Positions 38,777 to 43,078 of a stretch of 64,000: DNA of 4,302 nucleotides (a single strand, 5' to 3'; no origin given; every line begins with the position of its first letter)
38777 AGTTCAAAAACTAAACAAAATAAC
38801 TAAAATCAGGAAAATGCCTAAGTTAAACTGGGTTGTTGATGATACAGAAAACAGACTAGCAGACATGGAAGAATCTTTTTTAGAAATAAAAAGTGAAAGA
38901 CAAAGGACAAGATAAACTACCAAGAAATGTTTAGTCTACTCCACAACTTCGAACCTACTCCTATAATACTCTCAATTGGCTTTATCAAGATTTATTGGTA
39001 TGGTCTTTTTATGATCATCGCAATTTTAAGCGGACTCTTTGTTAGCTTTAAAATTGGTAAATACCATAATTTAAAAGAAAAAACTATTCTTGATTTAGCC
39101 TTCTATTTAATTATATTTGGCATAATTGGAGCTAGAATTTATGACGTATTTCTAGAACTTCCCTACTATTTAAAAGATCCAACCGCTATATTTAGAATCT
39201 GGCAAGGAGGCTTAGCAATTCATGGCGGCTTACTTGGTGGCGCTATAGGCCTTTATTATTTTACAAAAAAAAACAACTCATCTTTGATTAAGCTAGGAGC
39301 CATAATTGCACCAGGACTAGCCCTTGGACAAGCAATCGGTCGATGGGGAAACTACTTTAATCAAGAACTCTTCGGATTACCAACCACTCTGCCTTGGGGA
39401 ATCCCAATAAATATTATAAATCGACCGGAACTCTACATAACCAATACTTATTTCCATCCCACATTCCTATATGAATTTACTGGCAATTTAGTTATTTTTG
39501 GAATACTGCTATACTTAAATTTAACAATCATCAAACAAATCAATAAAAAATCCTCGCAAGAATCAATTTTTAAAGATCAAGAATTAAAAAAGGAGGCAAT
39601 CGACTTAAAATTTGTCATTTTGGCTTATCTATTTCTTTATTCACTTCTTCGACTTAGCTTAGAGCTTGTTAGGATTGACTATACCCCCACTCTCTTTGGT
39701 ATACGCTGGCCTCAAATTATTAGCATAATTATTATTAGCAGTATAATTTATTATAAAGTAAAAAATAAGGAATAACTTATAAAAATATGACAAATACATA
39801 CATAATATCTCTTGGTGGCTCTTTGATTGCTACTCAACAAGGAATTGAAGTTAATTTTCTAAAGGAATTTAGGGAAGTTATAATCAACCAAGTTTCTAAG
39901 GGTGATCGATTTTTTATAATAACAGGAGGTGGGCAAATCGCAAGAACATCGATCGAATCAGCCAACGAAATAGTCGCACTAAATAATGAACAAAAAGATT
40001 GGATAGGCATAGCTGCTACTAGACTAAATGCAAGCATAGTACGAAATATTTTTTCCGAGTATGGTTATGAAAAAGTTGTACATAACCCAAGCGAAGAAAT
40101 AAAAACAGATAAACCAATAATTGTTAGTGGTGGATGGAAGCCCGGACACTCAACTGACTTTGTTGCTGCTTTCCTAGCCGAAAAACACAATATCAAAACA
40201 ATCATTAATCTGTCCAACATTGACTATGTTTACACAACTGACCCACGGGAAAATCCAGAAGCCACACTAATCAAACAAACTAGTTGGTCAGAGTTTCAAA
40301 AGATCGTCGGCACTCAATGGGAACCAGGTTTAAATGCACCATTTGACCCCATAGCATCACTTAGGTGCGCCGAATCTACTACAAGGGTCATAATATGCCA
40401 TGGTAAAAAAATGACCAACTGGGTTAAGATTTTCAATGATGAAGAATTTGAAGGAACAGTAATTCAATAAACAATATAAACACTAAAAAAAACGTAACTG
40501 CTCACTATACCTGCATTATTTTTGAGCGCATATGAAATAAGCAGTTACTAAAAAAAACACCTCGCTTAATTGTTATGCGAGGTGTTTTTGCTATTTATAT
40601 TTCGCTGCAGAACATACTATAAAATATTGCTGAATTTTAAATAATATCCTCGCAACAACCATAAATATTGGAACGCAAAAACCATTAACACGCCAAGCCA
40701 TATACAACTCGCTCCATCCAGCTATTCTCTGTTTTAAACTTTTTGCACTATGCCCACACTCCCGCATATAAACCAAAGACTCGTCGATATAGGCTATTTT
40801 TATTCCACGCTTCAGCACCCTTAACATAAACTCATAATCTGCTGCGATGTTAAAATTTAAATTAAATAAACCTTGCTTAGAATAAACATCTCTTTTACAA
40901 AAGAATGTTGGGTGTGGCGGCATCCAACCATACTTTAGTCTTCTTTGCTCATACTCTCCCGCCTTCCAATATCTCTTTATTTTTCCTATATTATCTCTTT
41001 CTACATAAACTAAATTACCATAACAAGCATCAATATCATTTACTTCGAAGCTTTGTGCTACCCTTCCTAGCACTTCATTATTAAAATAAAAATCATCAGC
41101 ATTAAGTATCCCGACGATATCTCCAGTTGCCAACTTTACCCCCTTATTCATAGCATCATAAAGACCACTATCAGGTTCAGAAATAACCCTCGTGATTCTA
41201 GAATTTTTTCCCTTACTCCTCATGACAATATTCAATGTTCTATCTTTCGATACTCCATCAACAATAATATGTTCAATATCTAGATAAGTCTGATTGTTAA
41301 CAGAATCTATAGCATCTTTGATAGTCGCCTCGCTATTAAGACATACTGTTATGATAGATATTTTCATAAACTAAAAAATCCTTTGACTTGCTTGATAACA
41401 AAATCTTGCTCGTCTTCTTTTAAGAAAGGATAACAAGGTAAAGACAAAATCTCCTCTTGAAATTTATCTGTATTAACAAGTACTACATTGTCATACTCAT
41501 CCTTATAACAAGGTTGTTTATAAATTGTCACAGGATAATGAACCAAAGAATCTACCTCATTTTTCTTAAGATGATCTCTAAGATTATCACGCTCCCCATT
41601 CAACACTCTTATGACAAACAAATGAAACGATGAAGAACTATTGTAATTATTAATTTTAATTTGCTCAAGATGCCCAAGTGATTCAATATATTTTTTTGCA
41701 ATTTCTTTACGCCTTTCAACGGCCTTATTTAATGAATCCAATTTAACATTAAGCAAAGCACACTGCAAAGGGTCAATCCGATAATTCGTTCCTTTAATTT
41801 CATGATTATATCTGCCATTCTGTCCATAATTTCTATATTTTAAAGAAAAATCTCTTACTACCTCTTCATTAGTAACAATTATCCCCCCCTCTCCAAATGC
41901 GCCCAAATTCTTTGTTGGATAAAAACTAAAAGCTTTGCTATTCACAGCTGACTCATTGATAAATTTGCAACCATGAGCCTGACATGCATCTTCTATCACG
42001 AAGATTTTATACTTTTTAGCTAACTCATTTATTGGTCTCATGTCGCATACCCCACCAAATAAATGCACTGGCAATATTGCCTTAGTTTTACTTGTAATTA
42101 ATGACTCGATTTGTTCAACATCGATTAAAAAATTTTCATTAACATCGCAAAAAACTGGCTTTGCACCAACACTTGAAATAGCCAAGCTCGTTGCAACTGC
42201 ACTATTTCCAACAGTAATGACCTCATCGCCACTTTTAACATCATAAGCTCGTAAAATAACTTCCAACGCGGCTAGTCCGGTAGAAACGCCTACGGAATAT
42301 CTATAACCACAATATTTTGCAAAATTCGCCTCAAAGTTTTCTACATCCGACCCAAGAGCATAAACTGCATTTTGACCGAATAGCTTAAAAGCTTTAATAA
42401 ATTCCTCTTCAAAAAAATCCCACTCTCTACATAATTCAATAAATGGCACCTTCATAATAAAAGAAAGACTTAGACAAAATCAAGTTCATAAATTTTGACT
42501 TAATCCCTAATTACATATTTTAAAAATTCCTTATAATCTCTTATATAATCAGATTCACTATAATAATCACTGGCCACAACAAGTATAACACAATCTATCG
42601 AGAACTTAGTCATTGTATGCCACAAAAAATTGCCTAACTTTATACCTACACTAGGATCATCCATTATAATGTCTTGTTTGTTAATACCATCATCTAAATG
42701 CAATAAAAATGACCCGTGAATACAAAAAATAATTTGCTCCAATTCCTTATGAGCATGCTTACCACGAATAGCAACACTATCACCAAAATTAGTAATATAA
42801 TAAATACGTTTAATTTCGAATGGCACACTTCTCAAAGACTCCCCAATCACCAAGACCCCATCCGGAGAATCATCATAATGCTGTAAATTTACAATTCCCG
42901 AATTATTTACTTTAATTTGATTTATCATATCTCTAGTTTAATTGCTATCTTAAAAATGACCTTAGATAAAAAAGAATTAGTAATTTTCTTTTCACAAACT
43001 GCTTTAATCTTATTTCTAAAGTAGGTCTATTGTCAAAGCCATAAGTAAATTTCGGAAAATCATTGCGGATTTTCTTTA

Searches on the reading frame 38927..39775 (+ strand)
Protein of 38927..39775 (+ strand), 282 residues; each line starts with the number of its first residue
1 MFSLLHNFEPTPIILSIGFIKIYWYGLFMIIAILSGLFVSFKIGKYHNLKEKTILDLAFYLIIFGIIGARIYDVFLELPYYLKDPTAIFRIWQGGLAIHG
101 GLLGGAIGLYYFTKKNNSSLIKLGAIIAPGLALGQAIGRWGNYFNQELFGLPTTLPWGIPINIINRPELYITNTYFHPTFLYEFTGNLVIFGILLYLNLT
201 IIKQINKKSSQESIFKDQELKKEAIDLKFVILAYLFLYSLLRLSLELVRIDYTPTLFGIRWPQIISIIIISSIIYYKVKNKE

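Call 32: search_protein_families(library=pfam, proteins=[window:38927-39775:+], max_evalue=0.001)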
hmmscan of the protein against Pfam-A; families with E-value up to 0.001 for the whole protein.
window:38927-39775:+ (282 aa): 1 family
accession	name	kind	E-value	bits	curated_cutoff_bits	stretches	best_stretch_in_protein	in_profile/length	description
PF01790.23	LGT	-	1.8e-60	204.7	24.9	1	12-274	1-235/240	Prolipoprotein diacylglyceryl transferase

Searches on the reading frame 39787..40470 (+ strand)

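Call 32: search_protein_families(library=pfam, proteins=[window:39787-40470:+], max_evalue=0.001)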
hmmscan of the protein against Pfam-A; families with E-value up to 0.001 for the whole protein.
window:39787-40470:+ (227 aa): 1 family
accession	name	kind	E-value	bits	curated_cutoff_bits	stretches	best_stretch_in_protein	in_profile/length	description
PF00696.33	AA_kinase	-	2.2e-24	87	24.9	1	4-204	2-233/234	Amino acid kinase family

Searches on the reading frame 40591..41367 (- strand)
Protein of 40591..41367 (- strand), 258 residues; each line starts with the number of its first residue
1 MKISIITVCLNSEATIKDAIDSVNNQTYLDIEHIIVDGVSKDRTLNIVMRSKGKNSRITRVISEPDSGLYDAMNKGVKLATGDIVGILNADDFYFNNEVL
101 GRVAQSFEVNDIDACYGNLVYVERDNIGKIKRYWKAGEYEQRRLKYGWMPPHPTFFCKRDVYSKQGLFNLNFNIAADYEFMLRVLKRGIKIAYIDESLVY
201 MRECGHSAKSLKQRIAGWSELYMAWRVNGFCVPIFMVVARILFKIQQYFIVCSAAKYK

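Call 32: search_protein_families(library=pfam, proteins=[window:40591-41367:-], max_evalue=0.001)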
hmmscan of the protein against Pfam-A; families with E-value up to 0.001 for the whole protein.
window:40591-41367:- (258 aa): 3 families
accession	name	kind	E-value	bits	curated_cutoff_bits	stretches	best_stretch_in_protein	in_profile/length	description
PF00535.33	Glycos_transf_2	-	1.2e-24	87.5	23.3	1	4-150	1-151/168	Glycosyl transferase family 2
PF13641.12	Glyco_tranf_2_3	-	2.3e-09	38.1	27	1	3-214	3-224/230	Glycosyltransferase like family 2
PF10111.15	Glyco_tranf_2_2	-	1.6e-06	28.3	27.3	1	7-96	4-96/276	Glycosyltransferase like family 2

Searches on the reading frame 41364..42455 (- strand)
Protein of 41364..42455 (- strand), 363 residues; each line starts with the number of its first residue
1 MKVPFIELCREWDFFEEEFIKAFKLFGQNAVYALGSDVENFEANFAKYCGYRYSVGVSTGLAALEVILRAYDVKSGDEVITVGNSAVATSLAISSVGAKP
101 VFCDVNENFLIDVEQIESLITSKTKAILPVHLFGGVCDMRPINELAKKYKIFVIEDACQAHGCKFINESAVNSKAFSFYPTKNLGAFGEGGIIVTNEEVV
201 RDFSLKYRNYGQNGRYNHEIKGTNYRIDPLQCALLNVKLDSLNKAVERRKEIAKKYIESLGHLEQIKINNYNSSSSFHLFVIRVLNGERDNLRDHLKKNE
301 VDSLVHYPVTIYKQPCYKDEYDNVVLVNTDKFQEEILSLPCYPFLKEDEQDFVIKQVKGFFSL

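Call 32: search_protein_families(library=pfam, proteins=[window:41364-42455:-], max_evalue=0.001)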
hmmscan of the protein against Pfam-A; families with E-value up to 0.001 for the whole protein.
window:41364-42455:- (363 aa): 4 families
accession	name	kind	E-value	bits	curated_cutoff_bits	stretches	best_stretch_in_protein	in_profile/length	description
PF01041.23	DegT_DnrJ_EryC1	-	1.6e-95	320.8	19.8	1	16-357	4-359/360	DegT/DnrJ/EryC1/StrS aminotransferase family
PF00266.25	Aminotran_5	-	2.2e-08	33.9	21.5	1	62-196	72-215/371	Aminotransferase class-V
PF01053.26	Cys_Met_Meta_PP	-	2e-05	23.8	27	1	39-162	55-179/381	Cys/Met metabolism PLP-dependent enzyme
PF01212.27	Beta_elim_lyase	-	0.00082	19.2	27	0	29-158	25-170/288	Beta-eliminating lyase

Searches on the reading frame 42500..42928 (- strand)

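Call 32: search_protein_families(library=pfam, proteins=[window:42500-42928:-], max_evalue=0.001)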
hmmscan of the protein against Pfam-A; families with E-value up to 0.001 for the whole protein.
window:42500-42928:- (142 aa): 1 family
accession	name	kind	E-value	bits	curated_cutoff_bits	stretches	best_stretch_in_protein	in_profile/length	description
PF05523.17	FdtA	-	1.4e-41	141.8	23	1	10-139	3-130/131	WxcM-like, C-terminal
